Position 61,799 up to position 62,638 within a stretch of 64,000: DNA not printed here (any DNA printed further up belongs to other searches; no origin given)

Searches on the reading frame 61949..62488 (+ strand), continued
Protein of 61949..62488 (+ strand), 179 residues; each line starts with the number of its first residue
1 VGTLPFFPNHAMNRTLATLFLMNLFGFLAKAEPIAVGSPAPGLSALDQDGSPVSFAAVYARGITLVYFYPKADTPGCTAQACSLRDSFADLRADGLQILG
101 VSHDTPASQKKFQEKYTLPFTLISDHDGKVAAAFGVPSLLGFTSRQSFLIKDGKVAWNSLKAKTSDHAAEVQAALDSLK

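Call 68: predict_structure(alignment_id=A4)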
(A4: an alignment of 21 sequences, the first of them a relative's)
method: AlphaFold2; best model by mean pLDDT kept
length: 227 residues; sequences in the alignment: 21
mean_pLDDT: 71.5   pTM: 0.66
mean pLDDT of the five models: 71.5, 71.1, 70.7, 68.5, 63.6
residues with pLDDT >= 90: 65; 70-90: 69; 50-70: 41; < 50: 52
segments of 3 or more residues with pLDDT < 50: 1-29, 31-40, 173-185
pLDDT, mean of each block of 10 residues (from residue 1): 34 38 43 46 67 92 95 94 91 81 93 95 91 88 81 70 62 45 51 70 73 68 78
secondary structure, 60 per line:
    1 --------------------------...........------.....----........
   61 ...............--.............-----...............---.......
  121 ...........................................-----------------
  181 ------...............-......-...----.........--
elements in order: H27-37 H44-48 H53-75 H78-90 H96-110 H114-163 H187-201 H203-208 H217-225

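Call 71: fold_search(model_id=the predicted structure, library=pdb)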
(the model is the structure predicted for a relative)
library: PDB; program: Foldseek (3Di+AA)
matches with E <= 10: 228; with E <= 0.001: 0
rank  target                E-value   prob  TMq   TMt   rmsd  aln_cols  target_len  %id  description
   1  5i44_A                1.7e-01  1.00  0.34  0.70   2.3        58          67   17  Structure of RacA-DNA complex; P21 form (released 2016-05-04)
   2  5d90_B                1.9e-01  0.44  0.26  0.31  17.8       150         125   11  Crystal structure of HiNmlR, a MerR family regulator lacking the sensor domain, bound to promoter DNA (released 2016-06-29)
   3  5i44_B                2.0e-01  1.00  0.34  0.71   2.1        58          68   17  Structure of RacA-DNA complex; P21 form (released 2016-05-04)
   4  5d90_C                2.0e-01  0.63  0.29  0.33  17.3       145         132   10  Crystal structure of HiNmlR, a MerR family regulator lacking the sensor domain, bound to promoter DNA (released 2016-06-29)
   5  1y10_B                2.2e-01  0.44  0.30  0.14  14.8       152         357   13  Mycobacterial adenylyl cyclase Rv1264, holoenzyme, inhibited state (released 2005-05-24)
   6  5d90_A                3.3e-01  0.41  0.28  0.33  17.5       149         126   11  Crystal structure of HiNmlR, a MerR family regulator lacking the sensor domain, bound to promoter DNA (released 2016-06-29)
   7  5i41                  4.4e-01  0.99  0.35  0.72   1.9        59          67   17  Structure of the apo RacA DNA binding domain (released 2016-05-04)
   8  7ko2_D                4.7e-01  0.33  0.30  0.10  10.1       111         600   11  Restraining state of near full-length Hsp70 DnaK (released 2021-09-15)
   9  5i44_G                4.9e-01  0.99  0.35  0.71   2.3        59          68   17  Structure of RacA-DNA complex; P21 form (released 2016-05-04)
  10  1y10_C                5.6e-01  0.21  0.26  0.12  19.2       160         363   11  Mycobacterial adenylyl cyclase Rv1264, holoenzyme, inhibited state (released 2005-05-24)
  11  3iao                  6.6e-01  0.60  0.36  0.22   5.9       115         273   11  Conformational plasticity of the coiled coil domain of BmrR is required for bmr promoter binding-the unliganded structur (released 2010-04-14)
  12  3q1m_A                7.1e-01  0.54  0.35  0.21   6.5       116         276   10  Crystal Structure of BmrR Dimer bound to DNA and the ligand 4-amino-quinaldine (released 2011-06-15)
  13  5i44_K                7.5e-01  0.98  0.34  0.72   2.3        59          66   17  Structure of RacA-DNA complex; P21 form (released 2016-05-04)
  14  4b43                  7.5e-01  0.95  0.36  0.17   3.3        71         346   18  Bacterial translation initiation factor IF2 (1-363), apo form, double mutant K86L H130A (released 2013-09-18)
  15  6hn7_B                7.5e-01  0.54  0.29  0.48   5.1        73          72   15  Hijacking the Hijackers: Escherichia coli Pathogenicity Islands Redirect Helper Phage Packaging for Their Own Benefit. (released 2019-07-31)
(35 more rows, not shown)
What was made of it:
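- Closest known: Plasmid centromere arrays: F sopC. Same: The N-terminal domain of the 150-aa protein superposes on the pSK1 Par DNA-binding domain bound to centromere DNA (TM 0.85; call 71).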

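Call 72: fold_search(model_id=the predicted structure, library=pdb)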
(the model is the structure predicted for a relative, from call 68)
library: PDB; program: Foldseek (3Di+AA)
matches with E <= 10: 245; with E <= 0.001: 0
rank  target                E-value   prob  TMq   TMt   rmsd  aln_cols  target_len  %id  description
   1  6jbj_A                8.7e-01  0.23  0.27  0.14  12.6       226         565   14  Cryo-EM structure of human lysosomal cobalamin exporter ABCD4 (released 2019-09-11)
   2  7ph3_A                9.1e-01  0.13  0.18  0.10  13.4       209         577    9  AMP-PNP bound nanodisc reconstituted MsbA with nanobodies, spin-labeled at position A60C (released 2022-08-24)
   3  6pam_C                9.6e-01  0.21  0.20  0.10  13.1       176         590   10  Structure of a bacterial Atm1-family ABC transporter with MgADP bound (released 2020-06-24)
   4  6rah_B                1.1e+00  0.30  0.22  0.11  12.3       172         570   13  Heterodimeric ABC exporter TmrAB in ATP-bound outward-facing open conformation (released 2019-07-31)
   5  9fur_A                1.1e+00  0.15  0.19  0.10  16.8       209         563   12  MsbA in LMNG inward-facing narrow (released 2025-03-19)
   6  8ii8                  1.2e+00  0.08  0.16  0.16  16.9       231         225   13  X-ray crystal structure of pink-colored protein from Pleurotus salmoneostramineus in complex with natural chromophore (released 2024-08-14)
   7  7zdr_D                1.4e+00  0.15  0.22  0.11  15.2       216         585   10  IF(apo/as isolated) conformation of CydDC mutant (H85A.C) in AMP-PNP(CydD) bound state (Dataset-16) (released 2023-04-19)
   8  8ipt_A                1.4e+00  0.10  0.19  0.09  15.2       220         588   13  Cryo-EM structure of heme transporter CydDC from Escherichia coli in the occluded ATP bound state (released 2023-06-14)
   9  6v9z_A                1.4e+00  0.10  0.18  0.08  17.7       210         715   11  Cryo-EM structure of PCAT1 bound to its CtA peptide substrate (released 2020-01-22)
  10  7bcw_A                1.5e+00  0.18  0.20  0.10  11.0       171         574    8  Structure of MsbA in Salipro with ADP vanadate (released 2022-01-12)
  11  6rai_B                1.6e+00  0.25  0.24  0.12  12.3       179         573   12  Heterodimeric ABC exporter TmrAB in ATP-bound outward-facing occluded conformation (released 2019-07-31)
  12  1t72_B                1.6e+00  0.10  0.17  0.17  21.0       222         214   10  Crystal structure of phosphate transport system protein phoU from Aquifex aeolicus (released 2004-12-07)
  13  8dmm_A                1.7e+00  0.16  0.24  0.13  12.3       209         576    9  Structure of the vanadate-trapped MsbA bound to KDL (released 2022-12-14)
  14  7psm_A                1.7e+00  0.16  0.22  0.11  11.8       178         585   11  S. cerevisiae Atm1 in MSP1D1 nanodiscs with bound AMP-PNP and Mg2+ (released 2021-12-29)
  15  7zdt_D                1.7e+00  0.14  0.21  0.11  13.4       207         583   12  Occ(apo/return) conformation of CydDC mutant (E500Q.C) in ATP(CydC) bound state (Dataset-18) (released 2023-04-19)
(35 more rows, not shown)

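Call 87: search_solved_structures(query=L253:2101-2802:+, max_evalue=1)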
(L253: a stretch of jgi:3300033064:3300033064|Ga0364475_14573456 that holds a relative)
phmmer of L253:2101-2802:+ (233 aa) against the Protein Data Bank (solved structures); distinct sequences matched with E-value up to 1: 0.

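Call 89: find_homologous_proteins(query=window:61982-62488:+, max_evalue=1e-40)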
Query window:61982-62488:+ (168 aa): 2965 proteins with E <= 1e-40 among 8000 candidates; the best 120 are listed.
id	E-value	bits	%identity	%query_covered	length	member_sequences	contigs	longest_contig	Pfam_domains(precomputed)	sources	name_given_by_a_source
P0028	1.0e-103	362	99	100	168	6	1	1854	PF08534.17,PF00578.28,PF13911.13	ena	-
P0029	1.1e-84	300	83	100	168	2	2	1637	PF08534.17,PF00578.28,PF13911.13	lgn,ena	-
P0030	1.4e-84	299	80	100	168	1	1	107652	PF08534.17,PF00578.28,PF13911.13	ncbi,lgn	-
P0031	6.9e-84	297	82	100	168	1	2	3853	PF08534.17,PF00578.28,PF13911.13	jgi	-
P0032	3.5e-81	288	78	99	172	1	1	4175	PF08534.17,PF00578.28,PF13911.13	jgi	jgi:peroxiredoxin Q/BCP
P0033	5.4e-81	288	84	94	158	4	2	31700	PF08534.17,PF00578.28,PF13911.13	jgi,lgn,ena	-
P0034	7.5e-79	281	80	94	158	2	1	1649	PF08534.17,PF00578.28,PF13911.13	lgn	-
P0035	1.1e-78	280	80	94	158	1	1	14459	PF08534.17,PF00578.28,PF13911.13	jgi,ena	-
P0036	4.9e-77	275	78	94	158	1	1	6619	PF08534.17,PF00578.28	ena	-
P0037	1.1e-75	271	78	94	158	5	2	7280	PF08534.17,PF00578.28,PF13911.13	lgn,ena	-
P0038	4.2e-74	265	79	94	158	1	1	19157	PF08534.17,PF00578.28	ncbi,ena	-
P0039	1.1e-73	264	75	94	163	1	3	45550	PF08534.17,PF00578.28,PF13911.13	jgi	-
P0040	4.1e-73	262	71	100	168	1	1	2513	PF08534.17,PF00578.28,PF13911.13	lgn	-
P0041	6.0e-73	262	75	94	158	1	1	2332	PF08534.17,PF00578.28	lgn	-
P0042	7.9e-73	261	71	100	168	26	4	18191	PF08534.17,PF00578.28,PF13911.13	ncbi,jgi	jgi:peroxiredoxin Q/BCP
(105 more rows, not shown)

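Call 90: find_encoding_contigs(protein=P0030, flank=10000, max_places=5)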
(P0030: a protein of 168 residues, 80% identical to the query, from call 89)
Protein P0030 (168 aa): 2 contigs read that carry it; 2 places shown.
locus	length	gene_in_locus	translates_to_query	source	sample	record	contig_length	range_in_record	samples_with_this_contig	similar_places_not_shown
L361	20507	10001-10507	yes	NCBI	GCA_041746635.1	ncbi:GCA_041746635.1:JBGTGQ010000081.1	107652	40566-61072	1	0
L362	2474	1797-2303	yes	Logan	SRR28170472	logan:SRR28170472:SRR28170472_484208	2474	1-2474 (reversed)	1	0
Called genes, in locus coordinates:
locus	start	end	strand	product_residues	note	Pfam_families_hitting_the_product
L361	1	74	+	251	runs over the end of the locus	PF00977:His_biosynth, PF03060:NMO (faint)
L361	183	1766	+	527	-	PF00496:SBP_bac_5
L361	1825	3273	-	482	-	-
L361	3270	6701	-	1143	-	PF00668:Condensation, PF00501:AMP-binding, PF00975:Thioesterase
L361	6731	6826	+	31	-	-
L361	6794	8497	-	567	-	PF00920:ILVD_EDD_N, PF24877:ILV_EDD_C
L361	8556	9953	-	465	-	PF07719:TPR_2 (faint), PF13428:TPR_14 (faint), PF13432:TPR_16 (faint), PF12895:ANAPC3 (faint)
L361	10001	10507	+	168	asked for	PF00578:AhpC-TSA, PF08534:Redoxin, PF13911:AhpC-TSA_2 (weak)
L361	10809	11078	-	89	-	PF00253:Ribosomal_S14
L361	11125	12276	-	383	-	PF04371:PAD_porph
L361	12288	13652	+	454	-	PF00919:UPF0004, PF04055:Radical_SAM, PF01938:TRAM (weak)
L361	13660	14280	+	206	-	PF06971:Put_DNA-bind_N, PF02629:CoA_binding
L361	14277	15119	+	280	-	PF07934:OGG_N, PF00730:HhH-GPD (weak)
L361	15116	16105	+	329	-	PF03544:TonB_C (weak)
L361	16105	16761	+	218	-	PF01618:MotA_ExbB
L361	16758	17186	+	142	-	PF02472:ExbD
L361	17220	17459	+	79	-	-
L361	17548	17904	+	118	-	PF01850:PIN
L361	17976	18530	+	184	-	PF01327:Pep_deformylase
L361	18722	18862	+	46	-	-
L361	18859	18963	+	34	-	PF00483:NTP_transferase (weak)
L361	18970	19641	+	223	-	PF00483:NTP_transferase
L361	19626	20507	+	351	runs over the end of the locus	PF04321:RmlD_sub_bind (weak), PF01073:3Beta_HSD, PF01370:Epimerase, PF02719:Polysacc_synt_2, PF07993:NAD_binding_4 (faint), PF16363:GDP_Man_Dehyd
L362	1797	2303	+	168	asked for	PF00578:AhpC-TSA, PF08534:Redoxin, PF13911:AhpC-TSA_2 (weak)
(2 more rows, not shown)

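Call 91: find_encoding_contigs(protein=P0033, flank=10000, max_places=5)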
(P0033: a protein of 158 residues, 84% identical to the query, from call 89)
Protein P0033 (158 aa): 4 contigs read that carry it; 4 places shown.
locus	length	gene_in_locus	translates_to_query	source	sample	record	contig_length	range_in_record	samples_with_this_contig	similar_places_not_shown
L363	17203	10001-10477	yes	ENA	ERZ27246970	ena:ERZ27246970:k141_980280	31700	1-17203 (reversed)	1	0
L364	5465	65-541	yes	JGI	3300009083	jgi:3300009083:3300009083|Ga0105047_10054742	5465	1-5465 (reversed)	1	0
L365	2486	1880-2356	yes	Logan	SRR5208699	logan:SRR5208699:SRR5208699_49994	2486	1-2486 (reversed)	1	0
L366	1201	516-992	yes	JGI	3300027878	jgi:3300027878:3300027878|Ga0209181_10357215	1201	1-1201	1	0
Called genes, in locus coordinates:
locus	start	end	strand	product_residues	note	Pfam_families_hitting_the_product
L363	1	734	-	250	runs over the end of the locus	PF01261:AP_endonuc_2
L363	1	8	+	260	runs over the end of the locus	PF00494:SQS_PSY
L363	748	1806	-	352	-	PF01408:GFO_IDH_MocA, PF22725:GFO_IDH_MocA_C3, PF02894:GFO_IDH_MocA_C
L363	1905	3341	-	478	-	-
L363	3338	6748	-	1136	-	PF00668:Condensation (weak), PF00501:AMP-binding, PF00975:Thioesterase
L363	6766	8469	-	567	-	PF00920:ILVD_EDD_N, PF24877:ILV_EDD_C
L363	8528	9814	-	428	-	PF13428:TPR_14 (faint), PF07719:TPR_2 (faint), PF13181:TPR_8 (faint), PF13424:TPR_12 (faint), PF23914:TPR_CcmH_CycH (faint), PF12895:ANAPC3 (weak), PF14559:TPR_19 (weak)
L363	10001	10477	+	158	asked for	PF00578:AhpC-TSA, PF08534:Redoxin, PF13911:AhpC-TSA_2 (weak)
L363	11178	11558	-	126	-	-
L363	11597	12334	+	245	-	PF00696:AA_kinase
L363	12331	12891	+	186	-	PF01765:RRF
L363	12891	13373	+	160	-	-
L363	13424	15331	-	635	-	PF00912:Transgly, PF00905:Transpeptidase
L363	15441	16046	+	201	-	PF01746:tRNA_m1G_MT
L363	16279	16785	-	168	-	PF01196:Ribosomal_L17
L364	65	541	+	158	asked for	PF00578:AhpC-TSA, PF08534:Redoxin, PF13911:AhpC-TSA_2 (weak)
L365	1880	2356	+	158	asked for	PF00578:AhpC-TSA, PF08534:Redoxin, PF13911:AhpC-TSA_2 (weak)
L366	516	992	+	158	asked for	PF00578:AhpC-TSA, PF08534:Redoxin, PF13911:AhpC-TSA_2 (weak)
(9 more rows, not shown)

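Call 96: search_protein_families(library=padloc, proteins=[L253:5951-6403:+, L253:6405-7088:+, L253:7093-7404:+, L253:7515-7733:+, L253:4780-5331:+, L253:2101-2802:+, L253:4464-4763:+], max_evalue=0.01)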
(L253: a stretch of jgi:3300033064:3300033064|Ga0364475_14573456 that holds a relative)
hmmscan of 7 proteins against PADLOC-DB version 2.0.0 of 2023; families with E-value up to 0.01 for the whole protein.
L253:5951-6403:+ (150 aa): 0 families

L253:6405-7088:+ (227 aa): 0 families

L253:7093-7404:+ (103 aa): 0 families

L253:7515-7733:+ (72 aa): 0 families

L253:4780-5331:+ (183 aa): 0 families

L253:2101-2802:+ (233 aa): 0 families

L253:4464-4763:+ (99 aa): 0 families
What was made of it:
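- On Type III toxin-antitoxin antitoxin RNA (ToxI-like): There are no PADLOC hits for neighbouring proteins (call 96).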

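Call 97: search_protein_families(library=ncbifam, proteins=[L253:5951-6403:+, L253:6405-7088:+, L253:7093-7404:+, L253:7515-7733:+, L253:4780-5331:+, L253:2101-2802:+, L253:4464-4763:+, L253:2894-4321:+], max_evalue=0.01)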
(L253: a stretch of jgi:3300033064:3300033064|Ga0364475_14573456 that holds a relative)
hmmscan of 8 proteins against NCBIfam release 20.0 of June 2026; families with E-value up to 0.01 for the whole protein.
L253:5951-6403:+ (150 aa): 0 families

L253:6405-7088:+ (227 aa): 0 families

L253:7093-7404:+ (103 aa): 0 families

L253:7515-7733:+ (72 aa): 0 families

L253:4780-5331:+ (183 aa): 0 families

L253:2101-2802:+ (233 aa): 0 families

L253:4464-4763:+ (99 aa): 0 families

L253:2894-4321:+ (475 aa): 1 family
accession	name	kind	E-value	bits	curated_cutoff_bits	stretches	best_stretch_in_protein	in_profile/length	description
TIGR03600.1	phage_DnaB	exception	0.002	17.2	498.65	1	9-70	5-66/421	phage replicative helicase, DnaB family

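Call 102: search_protein_representatives(alignment_id=A3)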
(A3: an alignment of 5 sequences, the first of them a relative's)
Query: 5 sequences, 150 profile positions. Proteins with E-value up to 0.001 (for the whole library): 12; up to 1e-10: 9; up to 1e-30: 4. The best 12 are listed.
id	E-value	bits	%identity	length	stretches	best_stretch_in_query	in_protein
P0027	7.1e-85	298.8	-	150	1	1-150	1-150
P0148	5.4e-41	156.4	-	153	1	1-150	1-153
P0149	3.7e-38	147.2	-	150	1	1-149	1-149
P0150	7.1e-35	136.5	-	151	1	1-149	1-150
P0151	8.2e-30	120.1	-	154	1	3-149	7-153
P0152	4.0e-28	114.6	-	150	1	1-149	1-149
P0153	5.3e-27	111.0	-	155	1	2-149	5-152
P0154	2.1e-18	83.1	-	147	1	3-147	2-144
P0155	2.7e-15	73.0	-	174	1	1-149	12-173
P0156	1.4e-08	51.2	-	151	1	3-99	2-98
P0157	1.6e-06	44.5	-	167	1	3-124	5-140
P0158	1.9e-04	37.8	-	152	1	6-110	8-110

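Call 103: search_protein_families(library=pfam, proteins=[P0025, P0148, P0149, P0151, P0153, P0154, P0155, P0156, P0157, P0158], max_evalue=0.1)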
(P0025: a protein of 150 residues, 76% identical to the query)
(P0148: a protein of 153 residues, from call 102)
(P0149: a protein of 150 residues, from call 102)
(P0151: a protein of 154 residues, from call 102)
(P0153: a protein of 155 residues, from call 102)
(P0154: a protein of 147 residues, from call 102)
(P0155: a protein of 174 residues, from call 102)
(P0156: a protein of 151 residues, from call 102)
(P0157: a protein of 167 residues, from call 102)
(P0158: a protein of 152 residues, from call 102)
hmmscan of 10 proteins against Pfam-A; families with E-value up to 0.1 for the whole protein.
P0025 (150 aa): 1 family
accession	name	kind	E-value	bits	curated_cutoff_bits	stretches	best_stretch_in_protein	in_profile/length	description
PF05384.16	DegS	-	0.031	14.2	27.6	1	41-94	81-134/159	Sensor protein DegS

P0148 (153 aa): 0 families

P0149 (150 aa): 0 families

P0151 (154 aa): 0 families

P0153 (155 aa): 1 family
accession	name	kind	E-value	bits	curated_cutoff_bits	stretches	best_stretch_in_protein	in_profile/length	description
PF01371.25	Trp_repressor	-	0.049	14.2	27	1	4-37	46-79/88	Trp repressor protein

P0154 (147 aa): 1 family
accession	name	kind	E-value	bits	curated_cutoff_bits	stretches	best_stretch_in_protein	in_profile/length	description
PF18024.7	HTH_50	-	0.033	14.3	27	1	2-20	22-40/50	Helix-turn-helix domain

P0155 (174 aa): 1 family
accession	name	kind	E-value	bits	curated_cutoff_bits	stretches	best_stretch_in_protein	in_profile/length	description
PF11642.13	Blo-t-5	-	0.057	13.8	24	0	57-98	14-55/119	Mite allergen Blo t 5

P0156 (151 aa): 0 families

P0157 (167 aa): 2 families
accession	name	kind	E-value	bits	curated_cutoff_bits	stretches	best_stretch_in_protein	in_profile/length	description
PF09566.16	RE_SacI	-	0.067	13.5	19.3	1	3-102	71-162/276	SacI restriction endonuclease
PF04108.17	ATG17_like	-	0.078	12.9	43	1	49-122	42-110/355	Autophagy protein ATG17-like domain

P0158 (152 aa): 0 families
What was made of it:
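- Tried and rejected: The 150-aa family found only 12 members with no informative domains (calls 102, 103).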

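Call 104: search_solved_structures(query=A3, max_evalue=10)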
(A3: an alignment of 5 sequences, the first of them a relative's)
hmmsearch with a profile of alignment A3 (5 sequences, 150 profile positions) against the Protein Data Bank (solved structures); distinct sequences matched with E-value up to 10: 1.
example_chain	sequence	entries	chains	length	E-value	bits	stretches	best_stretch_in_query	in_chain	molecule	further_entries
8wc1_A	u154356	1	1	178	1.2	12.4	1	9-68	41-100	Pectate lyase family 9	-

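Call 105: search_solved_structures(query=L253:4780-5331:+, max_evalue=10)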
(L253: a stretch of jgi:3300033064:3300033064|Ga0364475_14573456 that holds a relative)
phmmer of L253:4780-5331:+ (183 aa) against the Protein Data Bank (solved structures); distinct sequences matched with E-value up to 10: 1.
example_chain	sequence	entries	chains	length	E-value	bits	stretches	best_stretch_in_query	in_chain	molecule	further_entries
1zvu_A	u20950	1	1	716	0.86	12.7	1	20-85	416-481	Topoisomerase IV subunit A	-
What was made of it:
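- Tried and rejected: The 150-, 183- and 233-aa proteins gave nothing (calls 87, 104, 105).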

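Call 107: fold_search(model_id=the predicted structure, library=viral)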
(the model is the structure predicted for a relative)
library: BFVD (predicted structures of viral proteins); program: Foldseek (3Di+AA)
matches with E <= 10: 484; with E <= 0.001: 0
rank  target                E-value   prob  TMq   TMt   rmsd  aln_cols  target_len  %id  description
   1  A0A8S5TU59            2.1e-02  0.96  0.37  0.38  14.5       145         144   14  Excisionase [Siphoviridae sp. ctWT735]
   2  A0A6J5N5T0            3.8e-02  1.00  0.33  0.56   4.9        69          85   17  Uncharacterized protein [uncultured Caudovirales phage]
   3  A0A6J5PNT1            1.1e-01  0.69  0.30  0.36  11.9       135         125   13  Uncharacterized protein [uncultured Caudovirales phage]
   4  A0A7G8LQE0            1.3e-01  0.99  0.32  0.47   3.6        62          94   22  MerR-like helix-turn-helix DNA binding domain protein [Gordonia phage Buttrmlkdreams]
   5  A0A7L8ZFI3            1.5e-01  0.98  0.28  0.65   2.7        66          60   15  (no name in the UniProt tables at hand)
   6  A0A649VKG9            1.7e-01  0.92  0.36  0.59   7.1        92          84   18  (no name in the UniProt tables at hand)
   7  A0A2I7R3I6            1.7e-01  0.69  0.30  0.29  17.4       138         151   13  (no name in the UniProt tables at hand)
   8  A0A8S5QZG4            1.9e-01  0.25  0.26  0.21  17.6       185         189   12  KilA-N DNA-binding domain-containing protein [Siphoviridae sp. ctvFN21]
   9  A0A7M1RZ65            2.1e-01  0.77  0.33  0.34   5.2        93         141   18  Helix-turn-helix domain-containing protein [uncultured phage cr128_1]
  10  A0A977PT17            2.3e-01  0.93  0.30  0.57   3.8        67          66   12  Helix-turn-helix DNA binding domain protein [Arthrobacter phage Shambre1]
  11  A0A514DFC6            2.3e-01  0.87  0.28  0.46   4.8        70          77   21  (no name in the UniProt tables at hand)
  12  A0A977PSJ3            2.4e-01  0.99  0.31  0.57   2.3        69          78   16  (no name in the UniProt tables at hand)
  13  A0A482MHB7            2.4e-01  0.98  0.30  0.28   3.8        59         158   12  Uncharacterized protein [Serratia phage Serbin]
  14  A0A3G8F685            2.5e-01  0.99  0.34  0.65   2.9        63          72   21  (no name in the UniProt tables at hand)
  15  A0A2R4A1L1            2.7e-01  0.97  0.31  0.57   4.1        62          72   11  (no name in the UniProt tables at hand)
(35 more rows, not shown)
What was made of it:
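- Weaker matches include terminase-related and Rpp structures (call 71), and phage excisionase, MerR-like and HTH proteins (call 107).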
